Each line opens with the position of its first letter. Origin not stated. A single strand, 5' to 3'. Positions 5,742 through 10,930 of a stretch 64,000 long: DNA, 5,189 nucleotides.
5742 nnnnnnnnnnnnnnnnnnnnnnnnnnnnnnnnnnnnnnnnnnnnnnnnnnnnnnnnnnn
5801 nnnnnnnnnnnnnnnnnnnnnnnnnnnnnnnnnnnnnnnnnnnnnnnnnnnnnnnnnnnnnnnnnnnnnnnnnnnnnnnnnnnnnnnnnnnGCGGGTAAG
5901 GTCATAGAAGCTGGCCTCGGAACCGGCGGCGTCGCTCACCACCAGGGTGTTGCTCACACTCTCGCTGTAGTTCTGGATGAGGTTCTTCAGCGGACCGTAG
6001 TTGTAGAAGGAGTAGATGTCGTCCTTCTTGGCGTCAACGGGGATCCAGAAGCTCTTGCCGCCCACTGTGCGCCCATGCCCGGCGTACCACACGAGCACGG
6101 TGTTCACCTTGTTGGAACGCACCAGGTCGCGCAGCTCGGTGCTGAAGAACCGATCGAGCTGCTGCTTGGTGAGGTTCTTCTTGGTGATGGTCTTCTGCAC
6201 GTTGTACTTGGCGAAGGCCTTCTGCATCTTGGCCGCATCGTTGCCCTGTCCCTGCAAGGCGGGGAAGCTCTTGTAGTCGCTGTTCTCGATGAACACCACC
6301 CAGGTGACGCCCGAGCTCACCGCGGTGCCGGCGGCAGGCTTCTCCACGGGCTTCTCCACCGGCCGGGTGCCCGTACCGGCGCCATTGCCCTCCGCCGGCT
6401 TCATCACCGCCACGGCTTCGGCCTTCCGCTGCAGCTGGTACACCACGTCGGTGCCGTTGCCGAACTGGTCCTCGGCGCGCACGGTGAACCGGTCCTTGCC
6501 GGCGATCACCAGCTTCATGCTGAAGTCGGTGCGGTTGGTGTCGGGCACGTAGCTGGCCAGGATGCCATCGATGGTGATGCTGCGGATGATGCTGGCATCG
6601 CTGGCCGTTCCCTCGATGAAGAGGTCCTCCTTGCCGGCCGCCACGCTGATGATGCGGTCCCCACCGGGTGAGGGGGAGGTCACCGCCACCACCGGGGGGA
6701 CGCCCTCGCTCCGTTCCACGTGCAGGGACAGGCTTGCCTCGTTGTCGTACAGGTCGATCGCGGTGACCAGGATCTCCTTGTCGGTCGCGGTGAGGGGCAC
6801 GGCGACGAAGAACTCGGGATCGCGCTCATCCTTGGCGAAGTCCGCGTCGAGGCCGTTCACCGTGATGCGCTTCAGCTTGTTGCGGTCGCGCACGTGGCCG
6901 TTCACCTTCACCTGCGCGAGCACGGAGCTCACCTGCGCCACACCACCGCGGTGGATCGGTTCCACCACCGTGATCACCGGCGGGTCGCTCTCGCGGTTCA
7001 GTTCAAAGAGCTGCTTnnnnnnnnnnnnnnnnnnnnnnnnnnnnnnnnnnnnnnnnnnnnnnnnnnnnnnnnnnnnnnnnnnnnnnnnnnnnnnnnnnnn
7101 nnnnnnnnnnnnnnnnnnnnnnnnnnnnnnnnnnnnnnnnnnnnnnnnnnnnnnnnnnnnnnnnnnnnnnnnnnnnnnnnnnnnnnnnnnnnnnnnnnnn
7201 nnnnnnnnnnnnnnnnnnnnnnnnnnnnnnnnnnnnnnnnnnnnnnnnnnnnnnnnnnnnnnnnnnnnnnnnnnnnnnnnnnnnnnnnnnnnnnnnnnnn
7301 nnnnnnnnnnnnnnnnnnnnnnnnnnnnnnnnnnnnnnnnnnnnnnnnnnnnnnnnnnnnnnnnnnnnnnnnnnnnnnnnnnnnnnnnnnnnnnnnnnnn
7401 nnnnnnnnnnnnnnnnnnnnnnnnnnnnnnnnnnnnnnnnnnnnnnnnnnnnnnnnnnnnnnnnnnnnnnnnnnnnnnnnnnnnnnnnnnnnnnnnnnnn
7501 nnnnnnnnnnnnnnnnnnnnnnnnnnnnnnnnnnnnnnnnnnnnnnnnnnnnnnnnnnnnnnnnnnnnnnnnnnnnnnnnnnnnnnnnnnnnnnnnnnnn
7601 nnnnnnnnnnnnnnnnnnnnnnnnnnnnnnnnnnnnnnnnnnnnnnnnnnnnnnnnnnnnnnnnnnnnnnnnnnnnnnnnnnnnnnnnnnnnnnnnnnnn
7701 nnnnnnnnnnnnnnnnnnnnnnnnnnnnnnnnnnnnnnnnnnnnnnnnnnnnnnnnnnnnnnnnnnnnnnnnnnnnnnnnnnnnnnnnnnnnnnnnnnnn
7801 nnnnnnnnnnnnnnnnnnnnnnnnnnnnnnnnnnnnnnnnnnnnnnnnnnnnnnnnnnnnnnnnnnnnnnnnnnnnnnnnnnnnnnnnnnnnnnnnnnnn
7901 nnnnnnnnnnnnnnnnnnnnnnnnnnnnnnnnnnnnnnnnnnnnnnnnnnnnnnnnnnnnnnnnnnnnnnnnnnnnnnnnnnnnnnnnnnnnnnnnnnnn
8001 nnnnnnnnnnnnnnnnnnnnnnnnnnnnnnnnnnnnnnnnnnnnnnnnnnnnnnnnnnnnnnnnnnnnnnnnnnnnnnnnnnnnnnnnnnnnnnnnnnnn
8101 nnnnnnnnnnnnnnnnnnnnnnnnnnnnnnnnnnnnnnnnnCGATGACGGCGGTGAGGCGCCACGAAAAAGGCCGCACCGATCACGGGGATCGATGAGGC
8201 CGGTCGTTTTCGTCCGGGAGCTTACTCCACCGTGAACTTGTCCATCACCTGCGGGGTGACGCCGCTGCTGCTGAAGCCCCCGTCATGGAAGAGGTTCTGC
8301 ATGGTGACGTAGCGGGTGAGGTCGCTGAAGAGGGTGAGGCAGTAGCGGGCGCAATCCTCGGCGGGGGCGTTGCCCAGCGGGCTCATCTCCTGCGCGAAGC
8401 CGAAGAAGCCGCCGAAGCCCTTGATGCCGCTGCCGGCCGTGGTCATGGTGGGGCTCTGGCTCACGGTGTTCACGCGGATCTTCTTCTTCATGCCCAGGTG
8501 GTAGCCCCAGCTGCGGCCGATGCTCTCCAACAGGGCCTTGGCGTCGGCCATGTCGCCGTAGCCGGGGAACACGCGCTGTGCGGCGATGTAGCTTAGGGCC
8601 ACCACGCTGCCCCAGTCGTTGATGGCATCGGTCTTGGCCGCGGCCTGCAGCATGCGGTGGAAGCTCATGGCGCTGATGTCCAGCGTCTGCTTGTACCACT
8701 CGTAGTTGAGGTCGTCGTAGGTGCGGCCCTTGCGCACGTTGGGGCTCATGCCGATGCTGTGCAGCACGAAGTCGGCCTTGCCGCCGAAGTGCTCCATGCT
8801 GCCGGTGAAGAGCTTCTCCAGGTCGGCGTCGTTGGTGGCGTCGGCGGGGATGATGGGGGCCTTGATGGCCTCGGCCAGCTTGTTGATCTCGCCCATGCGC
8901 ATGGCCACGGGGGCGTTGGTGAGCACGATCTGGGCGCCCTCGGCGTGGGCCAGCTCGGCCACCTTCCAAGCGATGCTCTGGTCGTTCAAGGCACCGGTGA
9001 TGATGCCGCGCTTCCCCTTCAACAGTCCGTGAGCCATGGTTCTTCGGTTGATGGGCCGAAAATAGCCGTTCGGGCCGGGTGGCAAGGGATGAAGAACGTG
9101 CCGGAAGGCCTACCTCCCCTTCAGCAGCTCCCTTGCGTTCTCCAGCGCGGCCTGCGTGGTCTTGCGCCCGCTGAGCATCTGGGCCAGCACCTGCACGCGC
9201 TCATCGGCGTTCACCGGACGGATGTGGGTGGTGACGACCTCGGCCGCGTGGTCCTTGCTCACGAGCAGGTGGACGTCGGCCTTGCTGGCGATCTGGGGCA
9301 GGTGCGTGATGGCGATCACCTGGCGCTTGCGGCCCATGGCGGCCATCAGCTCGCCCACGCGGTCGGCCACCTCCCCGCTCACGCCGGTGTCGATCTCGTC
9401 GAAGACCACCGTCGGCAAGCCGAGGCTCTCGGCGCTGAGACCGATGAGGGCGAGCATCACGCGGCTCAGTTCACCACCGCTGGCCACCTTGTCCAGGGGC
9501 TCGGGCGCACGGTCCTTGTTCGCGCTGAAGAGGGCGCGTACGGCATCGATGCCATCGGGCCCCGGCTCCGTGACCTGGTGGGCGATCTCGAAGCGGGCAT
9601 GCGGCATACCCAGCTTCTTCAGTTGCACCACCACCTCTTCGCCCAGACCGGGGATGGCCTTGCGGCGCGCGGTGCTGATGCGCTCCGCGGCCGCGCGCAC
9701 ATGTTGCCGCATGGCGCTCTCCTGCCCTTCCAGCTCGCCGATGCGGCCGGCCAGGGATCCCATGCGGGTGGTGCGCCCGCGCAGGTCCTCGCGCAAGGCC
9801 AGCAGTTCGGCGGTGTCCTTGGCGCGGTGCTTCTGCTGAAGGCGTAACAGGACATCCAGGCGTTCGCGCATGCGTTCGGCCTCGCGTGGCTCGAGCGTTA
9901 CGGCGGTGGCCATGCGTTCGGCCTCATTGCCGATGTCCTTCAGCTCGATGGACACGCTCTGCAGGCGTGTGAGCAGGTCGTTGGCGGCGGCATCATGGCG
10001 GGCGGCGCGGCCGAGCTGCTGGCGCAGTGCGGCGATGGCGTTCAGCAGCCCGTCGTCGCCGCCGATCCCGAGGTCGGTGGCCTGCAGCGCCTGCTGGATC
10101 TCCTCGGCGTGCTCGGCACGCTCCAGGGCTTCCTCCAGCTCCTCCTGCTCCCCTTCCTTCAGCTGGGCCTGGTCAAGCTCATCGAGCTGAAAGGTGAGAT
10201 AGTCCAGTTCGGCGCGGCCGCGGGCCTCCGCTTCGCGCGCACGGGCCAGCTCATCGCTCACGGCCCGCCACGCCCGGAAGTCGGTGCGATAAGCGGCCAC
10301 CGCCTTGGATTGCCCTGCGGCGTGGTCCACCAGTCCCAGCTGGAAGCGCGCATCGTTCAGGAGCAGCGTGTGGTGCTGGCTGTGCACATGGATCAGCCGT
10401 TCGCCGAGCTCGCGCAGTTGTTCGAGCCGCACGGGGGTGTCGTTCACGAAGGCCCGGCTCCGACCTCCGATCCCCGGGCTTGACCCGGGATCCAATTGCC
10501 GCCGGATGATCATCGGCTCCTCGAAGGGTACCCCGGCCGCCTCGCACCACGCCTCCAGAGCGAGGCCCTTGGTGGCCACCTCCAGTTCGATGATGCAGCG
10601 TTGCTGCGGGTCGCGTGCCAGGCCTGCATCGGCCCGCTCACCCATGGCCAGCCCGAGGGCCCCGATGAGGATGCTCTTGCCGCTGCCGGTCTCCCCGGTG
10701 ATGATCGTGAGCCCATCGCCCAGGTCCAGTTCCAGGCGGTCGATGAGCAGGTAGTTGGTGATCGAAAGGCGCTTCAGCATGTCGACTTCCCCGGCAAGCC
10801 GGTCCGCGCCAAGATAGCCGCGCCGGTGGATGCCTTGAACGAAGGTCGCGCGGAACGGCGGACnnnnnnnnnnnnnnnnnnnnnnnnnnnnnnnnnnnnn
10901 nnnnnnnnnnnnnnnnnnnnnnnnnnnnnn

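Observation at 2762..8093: Two-gene operon pairs a secreted TPR/Ig/caspase-like scaffold with a periplasmic-propeller adenylate cyclase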

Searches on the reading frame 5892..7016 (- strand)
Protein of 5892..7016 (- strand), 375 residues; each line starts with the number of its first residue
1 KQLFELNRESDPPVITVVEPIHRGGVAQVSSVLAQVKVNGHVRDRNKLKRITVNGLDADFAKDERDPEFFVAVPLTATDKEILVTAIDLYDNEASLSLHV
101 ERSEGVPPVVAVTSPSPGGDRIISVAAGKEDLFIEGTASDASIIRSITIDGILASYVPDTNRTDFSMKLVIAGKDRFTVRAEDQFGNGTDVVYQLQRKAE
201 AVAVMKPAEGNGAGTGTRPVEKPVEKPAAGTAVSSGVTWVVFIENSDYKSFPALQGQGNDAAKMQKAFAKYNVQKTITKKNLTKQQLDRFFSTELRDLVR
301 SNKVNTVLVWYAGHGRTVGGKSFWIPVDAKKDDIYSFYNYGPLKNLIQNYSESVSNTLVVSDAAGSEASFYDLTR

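Call 28: search_protein_representatives(protein=window:5892-7016:-)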
Query: 375 residues. Proteins with E-value up to 0.001 (for the whole library): 1153; up to 1e-10: 148; up to 1e-30: 89. The best 150 are listed.
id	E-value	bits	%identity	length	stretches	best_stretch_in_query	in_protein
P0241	6.3e-137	472.6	58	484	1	2-375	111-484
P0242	4.9e-124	430.3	54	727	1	2-375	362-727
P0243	7.9e-104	363.8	63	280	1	84-375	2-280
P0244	2.7e-71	256.8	39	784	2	235-375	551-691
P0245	9.0e-71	255.1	39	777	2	235-373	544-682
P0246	5.4e-67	242.7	38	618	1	1-375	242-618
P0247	5.2e-66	239.4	39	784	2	229-371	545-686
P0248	2.1e-65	237.4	37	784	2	235-375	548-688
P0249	7.3e-65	235.7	39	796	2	233-375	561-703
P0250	8.0e-65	235.5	39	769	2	235-367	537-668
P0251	1.1e-64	235.1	37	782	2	235-373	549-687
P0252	3.9e-64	233.3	39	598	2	235-372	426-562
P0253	7.7e-64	232.3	40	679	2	229-372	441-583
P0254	8.6e-63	228.8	39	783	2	235-373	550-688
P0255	8.9e-63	228.8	39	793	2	235-372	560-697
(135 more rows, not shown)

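Call 48: predict_structure(alignment_id=A4)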
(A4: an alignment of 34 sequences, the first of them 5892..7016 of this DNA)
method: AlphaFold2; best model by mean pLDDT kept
length: 375 residues; sequences in the alignment: 34
mean_pLDDT: 81.9   pTM: 0.41
mean pLDDT of the five models: 81.9, 78.6, 78.5, 77.6, 75.4
residues with pLDDT >= 90: 156; 70-90: 156; 50-70: 21; < 50: 42
segments of 3 or more residues with pLDDT < 50: 204-234, 365-375
pLDDT, mean of each block of 10 residues (from residue 1): 60 91 84 87 92 96 89 89 95 94 81 90 92 94 91 87 91 94 88 91 47 39 38 67 88 73 87 91 93 90 90 80 86 84 84 84 56 40
secondary structure, 60 per line:
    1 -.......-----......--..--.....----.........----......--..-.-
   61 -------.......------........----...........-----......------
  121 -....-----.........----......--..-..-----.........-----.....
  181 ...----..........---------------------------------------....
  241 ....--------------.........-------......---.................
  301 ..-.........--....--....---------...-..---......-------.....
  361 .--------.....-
elements in order: H2-8 E14-19 E26-30 E35-43 E48-53 E68-74 E81-88 E93-103 E109-114 E122-125 E131-139 E144-149 E162-170 E176-183 E188-197 E237-244 H259-267 E275-280 H284-302 E304-312 E315-318 E321-324 H343-348 E356-361 H370-374
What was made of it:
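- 6708..6977 (-): Ig-like beta-sandwich domain 1 (aa 373-462). AF2 model strands 14-103 with pLDDT about 90 (call 48).
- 6426..6692 (-): Ig-like beta-sandwich domain 2 (aa 468-556). AF2 model strands 109-197 with pLDDT about 90 (call 48).
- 6315..6407 (-): Disordered Pro/Ala/Glu/Lys-rich linker (aa 563-593). pLDDT below 50 for model residues 204-234 (call 48).
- On Peptidase family C14 (caspase/metacaspase/paracaspase): The protein ends 11 residues after the D-A-A triplet (9 after SDAAGS), and the model stops after strand 4 (call 48).
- Checked: An AlphaFold2 model of aa 360-734 (mean pLDDT 82) shows two beta-sandwich domains, a disordered linker and an alpha/beta domain (call 48).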

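Call 51: fold_search(model_id=the predicted structure, library=pdb)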
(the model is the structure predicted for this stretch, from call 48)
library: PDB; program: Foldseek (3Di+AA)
matches with E <= 10: 1913; with E <= 0.001: 568
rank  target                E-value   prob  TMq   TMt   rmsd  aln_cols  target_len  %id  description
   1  4wrm_A                5.8e-08  1.00  0.19  0.16  12.2       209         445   14  Structure of the human CSF-1:CSF-1R complex (released 2015-08-12)
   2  3v4o_A                6.6e-07  1.00  0.27  0.41   4.0       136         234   20  Human MALT1 (caspase domain) in complex with an irreversible peptidic inhibitor (released 2012-03-14)
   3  6e57_D                3.6e-06  1.00  0.17  0.17  13.5       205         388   13  Bacteroides ovatus mixed-linkage glucan utilization locus (MLGUL) SGBP-B in complex with mixed-linkage heptasaccharide (released 2019-05-29)
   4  4y61_A                4.6e-06  1.00  0.23  0.22   9.0       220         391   13  Crystal structure of the complex between Slitrk2 LRR1 and PTP delta Ig1-Fn1 (released 2015-06-03)
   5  4ofp_A                4.6e-06  1.00  0.18  0.31  16.9       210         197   11  Crystal Structure of SYG-2 D3-D4 (released 2014-02-19)
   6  6kru_D                5.5e-06  1.00  0.30  0.47   7.0       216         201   10  Crystal structure of mouse IgG2b Fc (released 2020-01-22)
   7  4ofy_D                6.2e-06  1.00  0.19  0.17  14.6       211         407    8  Crystal Structure of the Complex of SYG-1 D1-D2 and SYG-2 D1-D4 (released 2014-02-19)
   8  6e57_B                6.2e-06  1.00  0.16  0.16  13.3       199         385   11  Bacteroides ovatus mixed-linkage glucan utilization locus (MLGUL) SGBP-B in complex with mixed-linkage heptasaccharide (released 2019-05-29)
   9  1sc4_A                6.5e-06  1.00  0.28  0.59   3.3       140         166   18  Crystal structure of the human caspase-1 C285A mutant after removal of malonate (released 2004-08-10)
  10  4ypj_A                9.3e-06  1.00  0.16  0.08  16.0       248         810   12  X-ray Structure of The Mutant of Glycoside Hydrolase (released 2015-04-29)
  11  6e57_A                9.9e-06  1.00  0.16  0.15  13.6       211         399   14  Bacteroides ovatus mixed-linkage glucan utilization locus (MLGUL) SGBP-B in complex with mixed-linkage heptasaccharide (released 2019-05-29)
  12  8q2h                  9.9e-06  0.99  0.17  0.06  17.5       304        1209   10  beta-galactosidase from Bacillus circulans (released 2024-10-16)
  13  7pav_B                1.1e-05  1.00  0.29  0.30   3.0       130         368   21  MALT1 in complex with compound 1 (released 2021-11-17)
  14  7paw_A                1.1e-05  1.00  0.29  0.31   3.1       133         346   19  MALT1 in complex with compound 1 (released 2021-11-17)
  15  8sgg_D                1.1e-05  1.00  0.17  0.27  13.5       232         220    8  Crystal structure of Cy137D09, a monoclonal antibody isolated from macaques immunized with an Epstein-Barr virus glyco (released 2024-04-17)
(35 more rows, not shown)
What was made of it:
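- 6708..6977 (-): Foldseek hits to tandem Ig domains and to B. ovatus SGBP-B (call 51).
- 6426..6692 (-): Foldseek tandem-Ig hits (call 51).
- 5892..6314 (-): p20-only pseudo-caspase domain (aa 594-734). The His motif YAGHG is at 6072-6086. The active-site loop SDAAGS, with Ala in place of Cys, is at 5919-5936. The protein ends 9 residues after that motif. Foldseek matches MALT1 and caspase-1 p20 (call 51).
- Checked: Foldseek matches that domain to the MALT1 caspase domain and to caspase-1 p20 chains (call 51).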

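Call 78: find_encoding_contigs(protein=P0246, flank=5000, max_places=1)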
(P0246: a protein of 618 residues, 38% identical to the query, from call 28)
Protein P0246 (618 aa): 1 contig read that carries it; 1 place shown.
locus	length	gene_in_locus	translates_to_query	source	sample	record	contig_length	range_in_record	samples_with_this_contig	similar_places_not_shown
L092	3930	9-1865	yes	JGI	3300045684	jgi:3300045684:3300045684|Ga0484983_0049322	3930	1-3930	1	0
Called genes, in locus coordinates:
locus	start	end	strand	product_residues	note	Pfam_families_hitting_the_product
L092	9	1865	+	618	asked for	PF13432:TPR_16 (faint), PF14559:TPR_19 (faint), PF07719:TPR_2 (faint), PF13181:TPR_8 (faint), PF13371:TPR_9 (faint), PF00656:Peptidase_C14 (weak)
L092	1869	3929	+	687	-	?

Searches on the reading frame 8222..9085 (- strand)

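Call 8: search_protein_families(library=pfam, proteins=[window:8222-9085:-], max_evalue=0.001)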
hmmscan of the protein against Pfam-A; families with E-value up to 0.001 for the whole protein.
window:8222-9085:- (287 aa): 2 families
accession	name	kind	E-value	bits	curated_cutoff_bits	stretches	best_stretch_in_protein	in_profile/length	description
PF13561.12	adh_short_C2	-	6.3e-63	212.9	27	1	31-272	1-236/236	Enoyl-(Acyl carrier protein) reductase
PF00106.31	adh_short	-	2.2e-10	40.8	26.6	1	28-216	4-185/195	short chain dehydrogenase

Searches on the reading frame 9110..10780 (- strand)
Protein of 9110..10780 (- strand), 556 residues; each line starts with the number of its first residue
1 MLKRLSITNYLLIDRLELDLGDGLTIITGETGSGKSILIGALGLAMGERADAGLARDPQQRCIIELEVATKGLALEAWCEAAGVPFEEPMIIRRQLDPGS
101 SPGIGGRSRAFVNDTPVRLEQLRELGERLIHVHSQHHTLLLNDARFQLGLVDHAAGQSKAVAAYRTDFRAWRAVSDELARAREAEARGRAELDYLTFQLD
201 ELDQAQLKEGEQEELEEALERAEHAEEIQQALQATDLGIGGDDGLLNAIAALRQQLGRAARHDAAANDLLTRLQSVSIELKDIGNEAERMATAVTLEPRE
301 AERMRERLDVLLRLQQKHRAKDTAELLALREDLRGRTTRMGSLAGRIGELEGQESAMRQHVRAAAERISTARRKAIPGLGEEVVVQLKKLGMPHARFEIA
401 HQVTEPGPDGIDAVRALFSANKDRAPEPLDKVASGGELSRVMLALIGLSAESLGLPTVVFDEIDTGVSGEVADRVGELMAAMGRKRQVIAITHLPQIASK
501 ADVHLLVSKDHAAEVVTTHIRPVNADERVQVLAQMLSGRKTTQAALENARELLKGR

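Call 8: search_protein_families(library=pfam, proteins=[window:9110-10780:-], max_evalue=0.001)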
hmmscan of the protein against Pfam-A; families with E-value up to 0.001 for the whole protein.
window:9110-10780:- (556 aa): 4 families
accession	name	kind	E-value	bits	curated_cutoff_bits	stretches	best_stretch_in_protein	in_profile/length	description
PF02463.25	SMC_N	-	4e-14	53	40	1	1-510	1-214/220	RecF/RecN/SMC N terminal domain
PF13476.12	AAA_23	-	1.3e-08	36.2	27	1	4-50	1-47/201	AAA domain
PF13304.12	AAA_21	-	1.1e-07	32.7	27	1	420-497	226-302/304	AAA domain, putative AbiEii toxin, Type IV TA system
PF13555.12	AAA_29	-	0.0001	22.4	27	1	2-42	1-42/61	P-loop containing region of AAA domain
